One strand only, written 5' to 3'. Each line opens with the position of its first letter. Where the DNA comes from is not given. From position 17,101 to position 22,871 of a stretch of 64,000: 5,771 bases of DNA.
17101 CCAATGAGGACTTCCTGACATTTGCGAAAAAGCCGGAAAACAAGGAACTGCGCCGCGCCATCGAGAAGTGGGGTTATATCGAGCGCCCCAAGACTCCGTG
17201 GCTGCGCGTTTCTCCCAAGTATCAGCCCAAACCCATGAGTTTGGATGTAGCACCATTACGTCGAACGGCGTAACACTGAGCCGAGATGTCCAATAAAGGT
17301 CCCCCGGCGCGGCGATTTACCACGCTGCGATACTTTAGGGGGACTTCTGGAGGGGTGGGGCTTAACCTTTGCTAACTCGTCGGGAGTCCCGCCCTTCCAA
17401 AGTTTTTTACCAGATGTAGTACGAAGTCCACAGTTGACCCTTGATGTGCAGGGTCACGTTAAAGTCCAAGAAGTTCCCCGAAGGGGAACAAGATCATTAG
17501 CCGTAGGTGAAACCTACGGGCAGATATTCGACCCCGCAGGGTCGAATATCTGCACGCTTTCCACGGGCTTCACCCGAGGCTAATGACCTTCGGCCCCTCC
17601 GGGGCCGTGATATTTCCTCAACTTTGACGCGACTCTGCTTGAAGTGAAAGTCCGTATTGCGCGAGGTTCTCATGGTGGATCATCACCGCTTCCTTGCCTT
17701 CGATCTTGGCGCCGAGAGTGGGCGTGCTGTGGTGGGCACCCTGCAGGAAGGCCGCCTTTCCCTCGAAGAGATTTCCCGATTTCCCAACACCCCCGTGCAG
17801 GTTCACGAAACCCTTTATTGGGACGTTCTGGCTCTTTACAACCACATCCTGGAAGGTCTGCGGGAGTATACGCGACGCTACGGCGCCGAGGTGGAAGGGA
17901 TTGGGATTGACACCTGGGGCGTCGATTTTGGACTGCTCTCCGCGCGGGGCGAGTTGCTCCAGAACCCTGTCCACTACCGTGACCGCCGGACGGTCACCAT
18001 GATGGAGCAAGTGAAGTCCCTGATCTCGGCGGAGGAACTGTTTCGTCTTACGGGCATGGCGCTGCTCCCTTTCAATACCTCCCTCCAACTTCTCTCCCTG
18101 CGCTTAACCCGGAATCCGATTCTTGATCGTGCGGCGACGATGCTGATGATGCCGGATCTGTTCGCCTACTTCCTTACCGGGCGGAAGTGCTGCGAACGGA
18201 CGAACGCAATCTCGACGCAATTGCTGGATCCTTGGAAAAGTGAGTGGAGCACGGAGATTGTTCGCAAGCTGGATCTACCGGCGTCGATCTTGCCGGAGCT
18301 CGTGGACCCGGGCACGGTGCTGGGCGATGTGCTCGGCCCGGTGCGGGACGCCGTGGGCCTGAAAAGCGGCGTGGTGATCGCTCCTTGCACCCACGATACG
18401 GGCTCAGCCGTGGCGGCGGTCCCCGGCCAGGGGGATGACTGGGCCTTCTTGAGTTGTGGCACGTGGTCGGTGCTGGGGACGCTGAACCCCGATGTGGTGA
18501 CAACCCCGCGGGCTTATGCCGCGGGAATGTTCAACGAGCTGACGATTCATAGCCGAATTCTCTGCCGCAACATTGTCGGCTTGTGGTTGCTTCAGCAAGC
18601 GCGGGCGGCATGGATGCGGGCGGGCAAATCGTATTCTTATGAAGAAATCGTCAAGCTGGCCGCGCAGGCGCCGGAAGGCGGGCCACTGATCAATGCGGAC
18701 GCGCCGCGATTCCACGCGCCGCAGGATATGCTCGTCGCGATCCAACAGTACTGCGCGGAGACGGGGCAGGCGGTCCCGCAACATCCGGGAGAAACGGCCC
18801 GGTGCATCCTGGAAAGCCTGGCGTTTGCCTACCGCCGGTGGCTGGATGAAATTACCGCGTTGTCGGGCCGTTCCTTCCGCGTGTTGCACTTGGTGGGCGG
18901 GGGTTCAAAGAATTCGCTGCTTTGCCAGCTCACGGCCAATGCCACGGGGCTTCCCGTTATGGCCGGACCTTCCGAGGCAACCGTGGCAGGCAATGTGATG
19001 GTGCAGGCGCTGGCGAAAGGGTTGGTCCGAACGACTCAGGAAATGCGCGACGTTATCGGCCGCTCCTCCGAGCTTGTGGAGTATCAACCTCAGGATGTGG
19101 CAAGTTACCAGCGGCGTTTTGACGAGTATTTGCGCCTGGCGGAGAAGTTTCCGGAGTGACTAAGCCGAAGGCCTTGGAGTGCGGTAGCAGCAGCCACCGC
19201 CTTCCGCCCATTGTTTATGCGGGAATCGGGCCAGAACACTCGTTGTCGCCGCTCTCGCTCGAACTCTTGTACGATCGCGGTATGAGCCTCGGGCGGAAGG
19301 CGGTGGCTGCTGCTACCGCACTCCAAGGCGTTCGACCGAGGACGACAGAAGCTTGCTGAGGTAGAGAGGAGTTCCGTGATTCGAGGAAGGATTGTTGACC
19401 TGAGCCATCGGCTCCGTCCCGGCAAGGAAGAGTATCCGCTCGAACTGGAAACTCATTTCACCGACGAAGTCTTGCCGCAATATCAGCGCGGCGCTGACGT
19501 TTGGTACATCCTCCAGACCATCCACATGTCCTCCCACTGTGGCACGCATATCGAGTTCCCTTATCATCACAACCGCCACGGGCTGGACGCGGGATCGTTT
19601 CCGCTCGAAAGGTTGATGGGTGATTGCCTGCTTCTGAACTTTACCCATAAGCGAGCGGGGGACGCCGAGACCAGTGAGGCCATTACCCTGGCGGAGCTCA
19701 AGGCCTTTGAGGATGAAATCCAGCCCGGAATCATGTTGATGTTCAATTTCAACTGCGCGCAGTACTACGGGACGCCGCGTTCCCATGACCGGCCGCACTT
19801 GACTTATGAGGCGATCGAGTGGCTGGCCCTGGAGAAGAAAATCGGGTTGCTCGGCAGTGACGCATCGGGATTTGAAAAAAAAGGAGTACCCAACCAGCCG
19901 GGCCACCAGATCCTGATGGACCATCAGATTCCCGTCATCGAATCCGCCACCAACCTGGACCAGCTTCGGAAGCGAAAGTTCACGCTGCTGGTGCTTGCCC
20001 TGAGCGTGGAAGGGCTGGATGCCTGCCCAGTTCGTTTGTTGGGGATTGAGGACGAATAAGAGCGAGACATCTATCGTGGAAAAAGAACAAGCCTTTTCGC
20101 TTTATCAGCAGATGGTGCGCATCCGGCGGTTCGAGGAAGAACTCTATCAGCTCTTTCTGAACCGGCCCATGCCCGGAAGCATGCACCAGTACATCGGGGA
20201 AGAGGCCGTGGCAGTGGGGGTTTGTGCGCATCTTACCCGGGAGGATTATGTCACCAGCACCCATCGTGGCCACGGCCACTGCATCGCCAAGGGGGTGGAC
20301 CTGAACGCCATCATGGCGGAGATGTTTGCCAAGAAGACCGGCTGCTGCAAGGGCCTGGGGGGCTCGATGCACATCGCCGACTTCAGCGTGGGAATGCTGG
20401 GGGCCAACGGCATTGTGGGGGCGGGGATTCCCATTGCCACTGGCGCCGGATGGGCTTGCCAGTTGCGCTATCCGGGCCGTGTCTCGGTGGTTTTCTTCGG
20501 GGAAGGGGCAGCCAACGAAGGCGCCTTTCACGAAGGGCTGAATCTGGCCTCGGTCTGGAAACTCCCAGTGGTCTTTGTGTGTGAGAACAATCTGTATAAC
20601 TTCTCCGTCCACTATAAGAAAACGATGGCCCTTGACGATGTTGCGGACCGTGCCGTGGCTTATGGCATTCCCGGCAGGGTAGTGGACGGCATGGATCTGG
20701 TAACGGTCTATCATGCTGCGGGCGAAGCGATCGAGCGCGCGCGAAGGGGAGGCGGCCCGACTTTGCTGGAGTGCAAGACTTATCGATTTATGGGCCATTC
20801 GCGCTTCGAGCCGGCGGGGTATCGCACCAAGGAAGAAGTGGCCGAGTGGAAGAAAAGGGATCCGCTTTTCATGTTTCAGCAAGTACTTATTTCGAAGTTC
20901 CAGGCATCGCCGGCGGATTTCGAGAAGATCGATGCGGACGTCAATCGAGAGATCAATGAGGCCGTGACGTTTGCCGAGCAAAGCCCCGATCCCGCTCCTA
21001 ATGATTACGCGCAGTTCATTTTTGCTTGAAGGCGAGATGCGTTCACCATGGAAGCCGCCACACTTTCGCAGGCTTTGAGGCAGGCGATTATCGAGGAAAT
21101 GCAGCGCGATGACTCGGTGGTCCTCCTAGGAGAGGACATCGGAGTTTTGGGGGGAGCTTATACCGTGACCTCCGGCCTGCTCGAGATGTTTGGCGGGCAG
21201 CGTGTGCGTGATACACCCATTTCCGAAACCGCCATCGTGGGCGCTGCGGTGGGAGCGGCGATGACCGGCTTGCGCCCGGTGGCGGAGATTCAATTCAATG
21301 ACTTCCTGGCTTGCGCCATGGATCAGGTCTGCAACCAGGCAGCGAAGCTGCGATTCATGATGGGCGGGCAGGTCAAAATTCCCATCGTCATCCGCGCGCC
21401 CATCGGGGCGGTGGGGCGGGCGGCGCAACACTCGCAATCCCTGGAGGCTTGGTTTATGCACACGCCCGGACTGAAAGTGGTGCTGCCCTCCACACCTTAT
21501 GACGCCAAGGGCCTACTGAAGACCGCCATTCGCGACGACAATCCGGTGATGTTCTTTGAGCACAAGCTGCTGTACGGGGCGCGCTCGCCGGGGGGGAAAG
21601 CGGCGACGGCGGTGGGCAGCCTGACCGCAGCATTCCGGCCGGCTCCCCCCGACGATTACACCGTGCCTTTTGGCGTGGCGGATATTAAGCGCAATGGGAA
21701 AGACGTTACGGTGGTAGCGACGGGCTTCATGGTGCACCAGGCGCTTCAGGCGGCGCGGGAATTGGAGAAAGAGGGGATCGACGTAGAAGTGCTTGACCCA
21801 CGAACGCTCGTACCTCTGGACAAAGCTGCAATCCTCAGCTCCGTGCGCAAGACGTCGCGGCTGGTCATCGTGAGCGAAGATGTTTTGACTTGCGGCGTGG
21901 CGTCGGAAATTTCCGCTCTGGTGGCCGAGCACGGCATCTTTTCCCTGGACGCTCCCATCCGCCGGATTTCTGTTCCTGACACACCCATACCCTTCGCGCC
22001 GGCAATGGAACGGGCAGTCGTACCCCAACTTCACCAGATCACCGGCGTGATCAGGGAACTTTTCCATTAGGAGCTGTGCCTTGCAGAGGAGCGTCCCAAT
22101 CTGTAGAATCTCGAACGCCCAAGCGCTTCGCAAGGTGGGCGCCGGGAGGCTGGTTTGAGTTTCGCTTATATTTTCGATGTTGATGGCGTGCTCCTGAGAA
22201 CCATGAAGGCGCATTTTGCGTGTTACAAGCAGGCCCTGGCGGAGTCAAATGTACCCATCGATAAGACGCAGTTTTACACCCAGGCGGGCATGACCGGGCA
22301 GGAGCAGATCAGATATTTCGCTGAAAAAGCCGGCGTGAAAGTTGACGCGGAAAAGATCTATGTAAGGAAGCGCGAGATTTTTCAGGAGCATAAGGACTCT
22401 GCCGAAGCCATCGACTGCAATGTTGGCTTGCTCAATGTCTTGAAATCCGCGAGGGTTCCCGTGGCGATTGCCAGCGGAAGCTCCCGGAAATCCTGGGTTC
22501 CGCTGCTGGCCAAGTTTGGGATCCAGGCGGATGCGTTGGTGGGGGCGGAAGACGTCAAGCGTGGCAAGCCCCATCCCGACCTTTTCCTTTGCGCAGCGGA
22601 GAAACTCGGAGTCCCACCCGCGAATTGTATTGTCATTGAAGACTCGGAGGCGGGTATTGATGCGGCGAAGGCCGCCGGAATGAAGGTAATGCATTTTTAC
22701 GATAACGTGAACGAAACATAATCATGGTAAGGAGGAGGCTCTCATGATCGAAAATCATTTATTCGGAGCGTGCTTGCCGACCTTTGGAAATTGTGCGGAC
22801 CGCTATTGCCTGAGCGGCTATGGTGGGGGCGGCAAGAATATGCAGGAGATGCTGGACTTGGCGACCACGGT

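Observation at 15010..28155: RuBisCO-like protein with a RhaB-type kinase, two acetoin-dehydrogenase-type E1 pairs, a lipoyl E2 and a URO-D-family protein: candidate undescribed (deoxy)sugar-phosphate catabolic system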

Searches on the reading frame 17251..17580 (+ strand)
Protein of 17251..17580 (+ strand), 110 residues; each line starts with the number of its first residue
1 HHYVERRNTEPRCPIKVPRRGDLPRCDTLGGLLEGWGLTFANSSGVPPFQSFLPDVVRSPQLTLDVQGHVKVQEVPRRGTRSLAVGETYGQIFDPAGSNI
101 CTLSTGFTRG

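Call 54: search_protein_families(library=pfam, max_evalue=0.0001, proteins=[window:17251-17580:+])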
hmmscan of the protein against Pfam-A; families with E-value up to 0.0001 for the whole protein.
window:17251-17580:+ (110 aa): 0 families

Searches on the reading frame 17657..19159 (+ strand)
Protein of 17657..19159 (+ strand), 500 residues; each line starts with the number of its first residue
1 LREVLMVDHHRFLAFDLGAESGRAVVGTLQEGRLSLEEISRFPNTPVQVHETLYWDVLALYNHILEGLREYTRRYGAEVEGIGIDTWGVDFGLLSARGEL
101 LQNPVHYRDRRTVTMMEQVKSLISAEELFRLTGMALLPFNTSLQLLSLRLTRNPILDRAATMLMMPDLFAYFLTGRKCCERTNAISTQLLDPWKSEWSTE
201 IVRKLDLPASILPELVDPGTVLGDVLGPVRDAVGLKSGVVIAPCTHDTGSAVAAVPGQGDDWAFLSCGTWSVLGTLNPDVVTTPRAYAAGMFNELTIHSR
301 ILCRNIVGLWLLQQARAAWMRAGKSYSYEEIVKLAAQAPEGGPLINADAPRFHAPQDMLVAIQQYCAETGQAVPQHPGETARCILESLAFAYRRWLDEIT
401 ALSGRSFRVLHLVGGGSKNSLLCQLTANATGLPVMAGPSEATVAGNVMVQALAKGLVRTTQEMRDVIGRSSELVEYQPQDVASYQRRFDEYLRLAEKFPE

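Call 4: search_protein_families(library=pfam, proteins=[window:17657-19159:+])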
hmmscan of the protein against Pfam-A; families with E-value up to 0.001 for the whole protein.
window:17657-19159:+ (500 aa): 2 families
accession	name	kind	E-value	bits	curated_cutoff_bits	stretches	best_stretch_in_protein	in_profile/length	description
PF02782.22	FGGY_C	-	1.6e-37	129.6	27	1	264-453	2-197/198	FGGY family of carbohydrate kinases, C-terminal domain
PF00370.27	FGGY_N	-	9e-29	101.2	28.8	1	13-252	3-243/245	FGGY family of carbohydrate kinases, N-terminal domain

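Call 16: search_protein_families(library=ncbifam, proteins=[window:17657-19159:+], max_evalue=0.00001)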
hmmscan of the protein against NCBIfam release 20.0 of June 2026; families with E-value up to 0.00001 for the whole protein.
window:17657-19159:+ (500 aa): 11 families
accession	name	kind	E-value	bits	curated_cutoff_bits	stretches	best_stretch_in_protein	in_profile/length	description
TIGR02627.1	rhamnulo_kin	equivalog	3.6e-125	418.1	527.95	1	13-473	1-454/454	rhamnulokinase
NF007925.0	PRK10640.1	equivalog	3e-111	372.3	639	1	11-487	5-474/489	rhamnulokinase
TIGR02628.1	fuculo_kin_coli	equivalog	9.1e-41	140.3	470.9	1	15-468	6-456/465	L-fuculokinase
TIGR01312.1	XylB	equivalog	5.9e-33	114.1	380.25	1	62-494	51-479/481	xylulokinase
NF008187.0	PRK10939.1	equivalog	3.3e-20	72.2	528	2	12-247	6-244/521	autoinducer-2 kinase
TIGR01311.1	glycerol_kin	equivalog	9.3e-17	60.5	590.35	2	96-251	89-246/496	glycerol kinase GlpK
NF011601.0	PRK15027.1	equivalog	2.6e-12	45.9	912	1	78-276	67-262/484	xylulokinase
NF000756.0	PRK00047.1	subfamily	6.7e-12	44.5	498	0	380-469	377-467/502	glycerol kinase GlpK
NF003154.0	PRK04123.1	equivalog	5.6e-10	38.5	428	1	370-498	407-537/554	ribulokinase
TIGR01315.1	5C_CHO_kinase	subfamily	9.8e-09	34.4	408.7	1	384-496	422-535/541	FGGY family pentulose kinase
TIGR01314.1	gntK_FGGY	equivalog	2.6e-06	26.2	648.55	0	101-235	91-225/505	gluconokinase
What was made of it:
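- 17672..19159 (+): FGGY kinase, closest to rhamnulokinase (RhaB). TIGR02627 scores 418 bits, below the cut-off of 528 (call 16).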

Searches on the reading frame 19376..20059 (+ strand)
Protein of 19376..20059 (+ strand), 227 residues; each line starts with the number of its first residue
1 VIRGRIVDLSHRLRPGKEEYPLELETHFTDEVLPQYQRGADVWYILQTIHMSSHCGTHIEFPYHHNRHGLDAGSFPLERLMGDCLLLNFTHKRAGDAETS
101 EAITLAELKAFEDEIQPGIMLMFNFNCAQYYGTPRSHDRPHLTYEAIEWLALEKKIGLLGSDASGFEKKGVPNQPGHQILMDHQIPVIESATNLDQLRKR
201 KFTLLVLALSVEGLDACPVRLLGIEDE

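Call 4: search_protein_families(library=pfam, proteins=[window:19376-20059:+])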
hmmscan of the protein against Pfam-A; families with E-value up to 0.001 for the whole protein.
window:19376-20059:+ (227 aa): 1 family
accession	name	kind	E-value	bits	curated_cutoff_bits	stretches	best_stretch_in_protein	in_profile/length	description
PF04199.19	Cyclase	-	4.9e-22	79.1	23.1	1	7-167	1-141/142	Putative cyclase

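Call 16: search_protein_families(library=ncbifam, proteins=[window:19376-20059:+], max_evalue=0.00001)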
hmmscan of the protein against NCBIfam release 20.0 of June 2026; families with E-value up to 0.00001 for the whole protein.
window:19376-20059:+ (227 aa): 1 family
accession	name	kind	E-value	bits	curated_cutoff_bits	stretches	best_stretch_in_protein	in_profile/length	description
TIGR03035.1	trp_arylform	equivalog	8.2e-17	61.9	223.05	1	6-220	2-200/206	arylformamidase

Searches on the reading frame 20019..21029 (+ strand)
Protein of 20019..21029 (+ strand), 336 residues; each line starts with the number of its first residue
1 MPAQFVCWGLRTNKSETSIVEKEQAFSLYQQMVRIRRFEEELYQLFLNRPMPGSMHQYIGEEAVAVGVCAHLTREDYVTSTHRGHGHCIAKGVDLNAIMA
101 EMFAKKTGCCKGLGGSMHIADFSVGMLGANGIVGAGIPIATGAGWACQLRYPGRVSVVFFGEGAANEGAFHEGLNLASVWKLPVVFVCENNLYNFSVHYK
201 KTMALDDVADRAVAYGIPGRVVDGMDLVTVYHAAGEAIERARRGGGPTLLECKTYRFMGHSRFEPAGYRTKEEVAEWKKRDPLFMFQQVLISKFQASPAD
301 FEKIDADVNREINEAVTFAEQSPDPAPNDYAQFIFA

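Call 4: search_protein_families(library=pfam, proteins=[window:20019-21029:+])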
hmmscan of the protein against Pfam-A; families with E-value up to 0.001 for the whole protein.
window:20019-21029:+ (336 aa): 3 families
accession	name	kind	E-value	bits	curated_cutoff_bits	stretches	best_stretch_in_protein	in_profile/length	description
PF00676.26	E1_dh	-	2.3e-86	289.9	22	1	31-327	2-299/300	Dehydrogenase E1 component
PF02775.26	TPP_enzyme_C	-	1.9e-05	24.9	21.9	1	128-252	25-151/151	Thiamine pyrophosphate enzyme, C-terminal TPP binding domain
PF00456.26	Transketolase_N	-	0.00058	19.4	22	1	157-255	148-244/334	Transketolase, thiamine diphosphate binding domain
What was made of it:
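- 20019..21029 (+): E1alpha-1 (TPP-binding subunit), module B. E1_dh 2.3e-86 (call 4).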

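Call 16: search_protein_families(library=ncbifam, proteins=[window:20019-21029:+], max_evalue=0.00001)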
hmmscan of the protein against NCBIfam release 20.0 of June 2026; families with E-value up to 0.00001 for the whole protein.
window:20019-21029:+ (336 aa): 3 families
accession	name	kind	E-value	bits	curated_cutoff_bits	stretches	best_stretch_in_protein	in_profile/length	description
TIGR03182.1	PDH_E1_alph_y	equivalog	3.6e-112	374.3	393.85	1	22-335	1-314/315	pyruvate dehydrogenase (acetyl-transferring) E1 component subunit alpha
TIGR03181.1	PDH_E1_alph_x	equivalog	7.2e-75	252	411.35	1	14-335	15-327/341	pyruvate dehydrogenase (acetyl-transferring) E1 component subunit alpha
NF004559.0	PRK05899.2-5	equivalog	3.1e-09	35.6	488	1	129-264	124-257/627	transketolase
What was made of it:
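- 20019..21029 (+): TIGR03182 scores 374 bits, below the cut-off of 394 (call 16).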

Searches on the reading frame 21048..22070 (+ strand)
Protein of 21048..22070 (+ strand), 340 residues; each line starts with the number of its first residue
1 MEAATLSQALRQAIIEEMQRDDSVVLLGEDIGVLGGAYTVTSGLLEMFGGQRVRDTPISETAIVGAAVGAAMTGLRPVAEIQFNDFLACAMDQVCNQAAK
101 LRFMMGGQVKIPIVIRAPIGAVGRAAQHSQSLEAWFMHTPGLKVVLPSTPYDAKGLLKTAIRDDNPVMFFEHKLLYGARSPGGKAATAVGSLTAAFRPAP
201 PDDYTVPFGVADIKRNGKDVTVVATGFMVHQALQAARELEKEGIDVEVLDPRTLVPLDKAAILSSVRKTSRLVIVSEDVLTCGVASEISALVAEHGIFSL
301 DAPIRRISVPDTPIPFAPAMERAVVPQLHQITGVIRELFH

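Call 4: search_protein_families(library=pfam, proteins=[window:21048-22070:+])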
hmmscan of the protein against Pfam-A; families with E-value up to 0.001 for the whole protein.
window:21048-22070:+ (340 aa): 4 families
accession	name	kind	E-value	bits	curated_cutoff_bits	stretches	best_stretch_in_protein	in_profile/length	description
PF02779.29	Transket_pyr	-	9.2e-46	156.1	27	1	4-177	3-173/174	Transketolase, pyrimidine binding domain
PF02780.25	Transketolase_C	-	8.8e-41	139.1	25.9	1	209-331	1-124/124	Transketolase, C-terminal domain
PF22613.1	Transketolase_C_1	-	0.00015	22.4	27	1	216-249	10-43/113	Transketolase-like TK C-terminal domain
PF17147.9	PFOR_II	-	0.00058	20.6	27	0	219-279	2-62/102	Pyruvate:ferredoxin oxidoreductase core domain II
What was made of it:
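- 21048..22070 (+): E1beta-1, module B. Transket_pyr and Transketolase_C (call 4).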

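Call 16: search_protein_families(library=ncbifam, proteins=[window:21048-22070:+], max_evalue=0.00001)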
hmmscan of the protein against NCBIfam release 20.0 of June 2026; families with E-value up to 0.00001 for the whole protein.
window:21048-22070:+ (340 aa): 7 families
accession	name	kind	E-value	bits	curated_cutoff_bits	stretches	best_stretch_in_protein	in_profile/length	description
NF006667.0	PRK09212.1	subfamily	4.3e-109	364.4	321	1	1-338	1-322/327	pyruvate dehydrogenase complex E1 component subunit beta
NF008854.0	PRK11892.1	equivalog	4.8e-106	355.2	454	1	1-336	139-459/464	pyruvate dehydrogenase complex E1 component subunit beta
TIGR00204.1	dxs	equivalog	5.3e-23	81.4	465.95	1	50-317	351-591/616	1-deoxy-D-xylulose-5-phosphate synthase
NF004559.0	PRK05899.2-5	equivalog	4e-22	78.2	488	1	215-313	498-597/627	transketolase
NF003933.0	PRK05444.2-2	equivalog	2.1e-15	56.3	395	1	36-336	318-602/606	1-deoxy-D-xylulose-5-phosphate synthase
NF004556.0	PRK05899.2-2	equivalog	7.9e-14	50.8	575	1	202-297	504-598/639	transketolase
NF008968.0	PRK12315.1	subfamily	7.3e-13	47.6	510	1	7-297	282-542/582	1-deoxy-D-xylulose-5-phosphate synthase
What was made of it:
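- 21048..22070 (+): NF006667 scores 364 bits, above the cut-off of 321 (call 16).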

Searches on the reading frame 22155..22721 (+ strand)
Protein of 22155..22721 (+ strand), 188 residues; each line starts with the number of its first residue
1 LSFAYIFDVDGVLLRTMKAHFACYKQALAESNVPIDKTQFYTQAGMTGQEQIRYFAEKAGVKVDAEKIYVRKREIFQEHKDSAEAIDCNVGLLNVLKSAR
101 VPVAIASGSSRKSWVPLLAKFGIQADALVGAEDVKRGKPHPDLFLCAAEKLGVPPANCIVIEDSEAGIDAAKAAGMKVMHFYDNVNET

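Call 4: search_protein_families(library=pfam, proteins=[window:22155-22721:+])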
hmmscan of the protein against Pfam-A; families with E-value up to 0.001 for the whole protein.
window:22155-22721:+ (188 aa): 4 families
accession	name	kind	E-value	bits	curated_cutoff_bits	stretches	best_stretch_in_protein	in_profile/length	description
PF13419.12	HAD_2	-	5.7e-30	105.2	23.8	1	5-179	1-176/178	Haloacid dehalogenase-like hydrolase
PF00702.32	Hydrolase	-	4.2e-26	93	26.4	1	4-175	3-191/191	haloacid dehalogenase-like hydrolase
PF13242.12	Hydrolase_like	-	1.1e-07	32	22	1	136-178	2-45/75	HAD-hyrolase-like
PF12710.13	HAD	-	0.00016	22.6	27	1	6-135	2-133/189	haloacid dehalogenase-like hydrolase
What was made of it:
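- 22155..22721 (+): HAD hydrolase of the beta-phosphoglucomutase family, module B. HAD_2 5.7e-30 (call 4).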

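Call 16: search_protein_families(library=ncbifam, proteins=[window:22155-22721:+], max_evalue=0.00001)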
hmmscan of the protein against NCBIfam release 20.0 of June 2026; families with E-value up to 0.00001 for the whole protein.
window:22155-22721:+ (188 aa): 26 families (the best 25 are shown)
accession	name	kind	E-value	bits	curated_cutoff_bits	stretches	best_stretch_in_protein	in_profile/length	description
TIGR02009.1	PGMB-YQAB-SF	subfamily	5.5e-42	144.1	153.35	1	4-179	3-184/186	beta-phosphoglucomutase family hydrolase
NF053653.1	InDiPhoBT2121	equivalog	1.3e-32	113.1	245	1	5-176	4-181/216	inorganic diphosphatase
TIGR01990.1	bPGM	equivalog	5.8e-31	107.9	189.4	1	4-179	3-184/187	beta-phosphoglucomutase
NF008000.0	PRK10725.1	equivalog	7.5e-25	88.1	215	1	5-180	8-184/188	fructose-1-phosphate/6-phosphogluconate phosphatase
TIGR01509.1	HAD-SF-IA-v3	subfamily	7.3e-23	81.4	29.4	1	81-180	59-153/154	HAD-IA family hydrolase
NF008610.0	PRK11587.1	equivalog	1.9e-21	76.4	282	1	4-180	5-180/219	sugar phosphatase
NF008087.0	PRK10826.1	equivalog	2e-20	73.3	191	1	4-179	9-189/222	hexitol phosphatase HxpB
NF046057.1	bifunc_MtlD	equivalog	9.2e-19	67.3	800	1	4-180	9-190/683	bifunctional mannitol-1-phosphate dehydrogenase/phosphatase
NF007854.0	PRK10563.1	equivalog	9.3e-18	64.7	211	1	5-182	7-186/221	6-phosphogluconate phosphatase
TIGR01449.2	PGP_bact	equivalog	6.2e-17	61.8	180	1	6-181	2-184/213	phosphoglycolate phosphatase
TIGR01454.1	AHBA_synth_RP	hypoth_equivalog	2.1e-14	53.6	246.65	1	6-178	2-171/205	AHBA synthesis associated protein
NF009695.0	PRK13222.1-2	equivalog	3e-13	49.8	225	1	6-179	10-191/226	phosphoglycolate phosphatase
TIGR01422.2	phosphonatase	equivalog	1.2e-12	47.7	220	1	57-178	70-196/251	phosphonoacetaldehyde hydrolase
NF009697.0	PRK13222.1-4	equivalog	2.3e-11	43.5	327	1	5-179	10-191/232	phosphoglycolate phosphatase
TIGR02253.1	CTE7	subfamily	3.7e-11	43.2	169.75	1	50-181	64-194/221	TIGR02253 family HAD-type hydrolase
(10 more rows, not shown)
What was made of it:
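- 22155..22721 (+): TIGR02009 scores 144 bits, below the cut-off of 153 (call 16).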
